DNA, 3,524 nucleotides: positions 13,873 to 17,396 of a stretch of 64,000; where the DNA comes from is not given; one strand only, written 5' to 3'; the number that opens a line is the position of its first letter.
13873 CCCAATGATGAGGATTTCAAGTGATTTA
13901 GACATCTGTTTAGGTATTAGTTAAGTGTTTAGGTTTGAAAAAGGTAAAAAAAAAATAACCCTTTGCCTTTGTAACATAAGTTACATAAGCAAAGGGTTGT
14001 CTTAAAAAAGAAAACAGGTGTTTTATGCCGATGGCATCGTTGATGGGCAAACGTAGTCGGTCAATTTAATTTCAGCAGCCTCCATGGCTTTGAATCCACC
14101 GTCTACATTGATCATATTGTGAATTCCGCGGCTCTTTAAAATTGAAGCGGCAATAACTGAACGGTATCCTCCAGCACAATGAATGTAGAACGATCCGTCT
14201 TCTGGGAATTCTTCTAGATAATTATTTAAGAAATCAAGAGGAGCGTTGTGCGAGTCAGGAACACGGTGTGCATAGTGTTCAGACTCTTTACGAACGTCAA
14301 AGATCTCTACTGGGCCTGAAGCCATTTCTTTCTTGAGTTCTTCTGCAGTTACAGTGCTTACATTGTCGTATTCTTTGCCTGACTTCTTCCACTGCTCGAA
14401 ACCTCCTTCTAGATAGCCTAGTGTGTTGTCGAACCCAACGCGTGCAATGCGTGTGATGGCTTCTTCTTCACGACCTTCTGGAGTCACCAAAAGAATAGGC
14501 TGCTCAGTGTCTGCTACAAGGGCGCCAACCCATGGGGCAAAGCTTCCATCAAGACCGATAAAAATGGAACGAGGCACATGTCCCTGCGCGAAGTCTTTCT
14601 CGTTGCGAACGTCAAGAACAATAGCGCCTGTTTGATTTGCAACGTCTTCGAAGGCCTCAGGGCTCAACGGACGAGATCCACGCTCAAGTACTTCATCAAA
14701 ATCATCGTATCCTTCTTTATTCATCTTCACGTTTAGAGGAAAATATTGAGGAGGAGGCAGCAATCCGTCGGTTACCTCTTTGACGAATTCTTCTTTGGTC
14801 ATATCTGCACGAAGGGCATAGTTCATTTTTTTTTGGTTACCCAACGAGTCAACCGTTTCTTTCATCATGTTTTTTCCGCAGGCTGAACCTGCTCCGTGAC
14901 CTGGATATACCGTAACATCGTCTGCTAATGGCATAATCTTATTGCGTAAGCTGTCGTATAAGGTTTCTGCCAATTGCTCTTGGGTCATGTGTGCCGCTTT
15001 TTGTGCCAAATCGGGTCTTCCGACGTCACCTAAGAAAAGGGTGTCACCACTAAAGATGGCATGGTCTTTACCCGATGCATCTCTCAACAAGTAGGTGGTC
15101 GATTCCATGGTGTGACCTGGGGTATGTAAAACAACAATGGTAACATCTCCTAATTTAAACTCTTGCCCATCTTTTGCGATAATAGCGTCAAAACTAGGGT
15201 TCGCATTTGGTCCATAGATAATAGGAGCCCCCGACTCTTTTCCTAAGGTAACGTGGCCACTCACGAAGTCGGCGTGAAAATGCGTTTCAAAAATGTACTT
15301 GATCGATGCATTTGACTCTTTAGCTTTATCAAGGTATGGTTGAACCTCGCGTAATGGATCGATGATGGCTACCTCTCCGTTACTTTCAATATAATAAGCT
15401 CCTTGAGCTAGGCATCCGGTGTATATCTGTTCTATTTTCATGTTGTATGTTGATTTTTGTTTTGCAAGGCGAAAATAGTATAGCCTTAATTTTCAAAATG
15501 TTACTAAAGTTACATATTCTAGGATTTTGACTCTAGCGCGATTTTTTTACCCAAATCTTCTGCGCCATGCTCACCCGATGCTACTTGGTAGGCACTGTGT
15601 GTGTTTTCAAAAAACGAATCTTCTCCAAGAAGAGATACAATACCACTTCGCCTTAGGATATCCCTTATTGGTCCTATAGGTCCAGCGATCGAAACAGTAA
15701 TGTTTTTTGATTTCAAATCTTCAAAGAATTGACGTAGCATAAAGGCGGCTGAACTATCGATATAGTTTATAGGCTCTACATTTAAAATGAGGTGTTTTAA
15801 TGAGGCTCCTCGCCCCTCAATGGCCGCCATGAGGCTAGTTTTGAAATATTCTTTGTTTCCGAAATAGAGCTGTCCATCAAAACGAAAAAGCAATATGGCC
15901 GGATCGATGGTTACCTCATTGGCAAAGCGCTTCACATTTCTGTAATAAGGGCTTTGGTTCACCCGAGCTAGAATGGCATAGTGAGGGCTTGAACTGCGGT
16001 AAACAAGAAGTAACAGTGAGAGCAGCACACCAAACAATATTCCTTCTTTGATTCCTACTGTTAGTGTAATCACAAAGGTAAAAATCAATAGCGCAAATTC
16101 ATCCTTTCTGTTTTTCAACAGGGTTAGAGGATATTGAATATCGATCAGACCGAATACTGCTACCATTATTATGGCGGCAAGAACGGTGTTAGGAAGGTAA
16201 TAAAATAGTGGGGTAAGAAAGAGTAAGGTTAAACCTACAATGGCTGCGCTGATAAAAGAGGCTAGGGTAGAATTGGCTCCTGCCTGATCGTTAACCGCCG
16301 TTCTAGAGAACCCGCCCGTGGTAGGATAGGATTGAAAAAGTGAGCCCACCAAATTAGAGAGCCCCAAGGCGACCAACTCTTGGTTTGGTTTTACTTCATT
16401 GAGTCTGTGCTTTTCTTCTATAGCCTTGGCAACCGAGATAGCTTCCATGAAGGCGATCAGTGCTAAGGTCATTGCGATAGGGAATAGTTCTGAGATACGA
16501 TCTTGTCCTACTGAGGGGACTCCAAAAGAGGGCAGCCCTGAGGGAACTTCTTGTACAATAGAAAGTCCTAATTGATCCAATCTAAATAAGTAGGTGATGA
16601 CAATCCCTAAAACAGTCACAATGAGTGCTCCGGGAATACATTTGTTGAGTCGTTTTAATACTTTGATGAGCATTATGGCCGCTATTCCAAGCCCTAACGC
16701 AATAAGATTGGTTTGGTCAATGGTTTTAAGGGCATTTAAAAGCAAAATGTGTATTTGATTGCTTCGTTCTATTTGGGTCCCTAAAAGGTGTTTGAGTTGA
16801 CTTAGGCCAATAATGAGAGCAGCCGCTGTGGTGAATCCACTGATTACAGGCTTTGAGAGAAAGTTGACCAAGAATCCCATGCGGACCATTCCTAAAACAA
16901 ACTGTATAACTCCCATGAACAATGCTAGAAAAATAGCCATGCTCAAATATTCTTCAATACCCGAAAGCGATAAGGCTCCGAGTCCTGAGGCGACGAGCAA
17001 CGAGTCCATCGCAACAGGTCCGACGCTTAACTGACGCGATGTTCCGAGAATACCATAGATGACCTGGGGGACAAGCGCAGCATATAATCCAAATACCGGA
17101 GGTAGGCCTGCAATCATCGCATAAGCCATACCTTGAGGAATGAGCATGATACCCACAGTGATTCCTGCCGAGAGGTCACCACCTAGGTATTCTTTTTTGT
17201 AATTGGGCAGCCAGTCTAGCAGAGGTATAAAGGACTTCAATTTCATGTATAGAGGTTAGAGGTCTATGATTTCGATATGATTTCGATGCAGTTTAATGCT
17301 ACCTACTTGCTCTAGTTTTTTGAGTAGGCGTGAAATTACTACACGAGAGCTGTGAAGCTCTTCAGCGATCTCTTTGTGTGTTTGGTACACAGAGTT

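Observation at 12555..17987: Four GTnAC-N4-GTTAC dyads, one per promoter region of the sulfur locus, each at a class II-like distance from a -7 box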

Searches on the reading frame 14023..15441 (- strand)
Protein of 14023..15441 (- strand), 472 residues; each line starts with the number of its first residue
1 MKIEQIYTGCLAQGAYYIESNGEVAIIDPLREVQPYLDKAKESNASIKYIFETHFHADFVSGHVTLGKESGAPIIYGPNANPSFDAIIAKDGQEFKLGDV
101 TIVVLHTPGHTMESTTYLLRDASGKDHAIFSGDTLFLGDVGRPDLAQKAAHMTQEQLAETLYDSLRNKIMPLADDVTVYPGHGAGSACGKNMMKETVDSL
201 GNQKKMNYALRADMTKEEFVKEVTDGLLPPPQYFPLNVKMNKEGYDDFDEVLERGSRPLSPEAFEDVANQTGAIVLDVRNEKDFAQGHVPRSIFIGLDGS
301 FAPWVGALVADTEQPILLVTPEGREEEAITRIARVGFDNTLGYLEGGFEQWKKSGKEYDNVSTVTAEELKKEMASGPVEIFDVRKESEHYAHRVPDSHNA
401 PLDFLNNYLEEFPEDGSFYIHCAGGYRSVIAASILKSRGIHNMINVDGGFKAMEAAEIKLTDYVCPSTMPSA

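Call 4: search_protein_families(library=pfam, proteins=[window:14023-15441:-])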
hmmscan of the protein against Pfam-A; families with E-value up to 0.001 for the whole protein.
window:14023-15441:- (472 aa): 2 families
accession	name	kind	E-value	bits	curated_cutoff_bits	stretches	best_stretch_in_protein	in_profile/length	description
PF00581.25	Rhodanese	-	4e-28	98.3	22.2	2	365-455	1-101/102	Rhodanese-like domain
PF00753.33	Lactamase_B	-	5.4e-14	53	22.7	1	14-182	7-196/196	Metallo-beta-lactamase superfamily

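Call 60: search_protein_families(library=ncbifam, proteins=[window:14023-15441:-], max_evalue=0.00001)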
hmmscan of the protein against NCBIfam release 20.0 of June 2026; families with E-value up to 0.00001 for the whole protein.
window:14023-15441:- (472 aa): 18 families
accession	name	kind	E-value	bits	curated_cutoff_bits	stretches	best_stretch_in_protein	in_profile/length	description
TIGR03413.1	GSH_gloB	equivalog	1.1e-20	74.1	200.8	1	20-182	18-164/248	hydroxyacylglutathione hydrolase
NF006444.0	PRK08762.1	equivalog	2.3e-17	62.7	449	2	360-461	13-115/387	molybdopterin-synthase adenylyltransferase MoeB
NF040641.1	bifunc_ST_SDO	equivalog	5.5e-17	61.7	625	1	89-241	262-399/423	bifunctional sulfur transferase/dioxygenase Blh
NF001195.0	PRK00162.1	equivalog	3.1e-13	50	102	0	262-355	10-100/108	thiosulfate sulfurtransferase GlpE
NF007597.0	PRK10241.1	equivalog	3.6e-12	46.1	421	1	19-182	19-165/251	hydroxyacylglutathione hydrolase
NF033105.1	bla_subclass_B3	equivalog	1.3e-10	41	240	1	87-127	123-164/257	subclass B3 metallo-beta-lactamase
NF045521.1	rhoda_near_glyco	subfamily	2.9e-10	40.1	145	0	359-461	15-116/144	rhodanese homology domain-containing protein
NF005902.0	PRK07878.1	equivalog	3.6e-10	39.3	647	1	360-452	285-380/392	adenylyltransferase/sulfurtransferase MoeZ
NF041804.1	MBL_fold_SolJ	exception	3.9e-10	39.3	350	1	22-187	29-183/224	solanimycin biosynthesis MBL-fold hydrolase SolJ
NF012229.1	bla_class_B_core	domain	5.1e-09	36.4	100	1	17-119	19-138/139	metallo-beta-lactamase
NF005646.0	PRK07411.1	equivalog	7.1e-09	35.3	633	1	356-454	276-380/390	molybdopterin-synthase adenylyltransferase MoeB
NF041203.1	rhodanese_LYCAU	equivalog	7.8e-09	35.3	115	0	358-455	17-118/126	rhodanese-related (seleno)protein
NF008750.0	PRK11784.1-2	equivalog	1.2e-07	31.1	241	0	410-452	82-124/346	tRNA 2-selenouridine(34) synthase MnmH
TIGR03167.1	tRNA_sel_U_synt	equivalog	7.3e-07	28.9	219.75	0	415-456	74-115/311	tRNA 2-selenouridine(34) synthase MnmH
NF001133.1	PRK00142.1-1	equivalog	9.1e-07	28.7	170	0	362-450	106-200/229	oxygen-dependent tRNA uridine(34) hydroxylase TrhO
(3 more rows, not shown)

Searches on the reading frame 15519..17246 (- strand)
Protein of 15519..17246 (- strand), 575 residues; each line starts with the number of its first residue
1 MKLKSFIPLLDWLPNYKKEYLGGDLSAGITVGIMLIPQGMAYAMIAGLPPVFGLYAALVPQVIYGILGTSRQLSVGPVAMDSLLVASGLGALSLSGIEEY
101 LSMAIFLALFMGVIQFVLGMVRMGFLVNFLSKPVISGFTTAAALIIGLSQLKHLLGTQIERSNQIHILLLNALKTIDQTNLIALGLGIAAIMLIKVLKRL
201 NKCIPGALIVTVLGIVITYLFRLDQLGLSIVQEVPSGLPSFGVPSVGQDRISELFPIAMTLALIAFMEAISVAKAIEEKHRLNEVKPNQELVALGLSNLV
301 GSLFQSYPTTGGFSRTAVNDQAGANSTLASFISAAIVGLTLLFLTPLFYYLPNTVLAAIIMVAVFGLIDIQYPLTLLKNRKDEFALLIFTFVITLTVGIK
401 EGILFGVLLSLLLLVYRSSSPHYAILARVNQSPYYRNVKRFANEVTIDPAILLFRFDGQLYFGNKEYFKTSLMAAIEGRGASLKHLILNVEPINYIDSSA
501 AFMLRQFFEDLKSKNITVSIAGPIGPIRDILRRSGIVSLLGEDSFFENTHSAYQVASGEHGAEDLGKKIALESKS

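Call 4: search_protein_families(library=pfam, proteins=[window:15519-17246:-])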
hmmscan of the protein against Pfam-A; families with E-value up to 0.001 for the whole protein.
window:15519-17246:- (575 aa): 2 families
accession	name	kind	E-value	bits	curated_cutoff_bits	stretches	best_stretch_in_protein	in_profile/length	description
PF00916.26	Sulfate_transp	-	2.3e-107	359.5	23.2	1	22-389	2-379/380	Sulfate permease family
PF01740.26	STAS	-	2.3e-18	66.3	22.6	1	444-552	3-106/106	STAS domain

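Call 60: search_protein_families(library=ncbifam, proteins=[window:15519-17246:-], max_evalue=0.00001)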
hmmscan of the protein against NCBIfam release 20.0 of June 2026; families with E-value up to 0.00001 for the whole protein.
window:15519-17246:- (575 aa): 4 families
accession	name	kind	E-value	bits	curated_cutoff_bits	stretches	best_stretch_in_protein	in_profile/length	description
TIGR00815.1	sulP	subfamily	1.1e-144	482.9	380.45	1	8-552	1-565/565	sulfate permease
NF008660.1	PRK11660.1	equivalog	1.5e-56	192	614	2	249-555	276-564/572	C4-dicarboxylic acid transporter DauA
NF050096.1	BicarbTportBicA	equivalog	2.5e-42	145.1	880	1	20-555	11-542/547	bicarbonate transporter BicA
TIGR00377.1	ant_ant_sig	superfamily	1e-05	25.4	53.45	0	447-539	9-99/108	anti-sigma factor antagonist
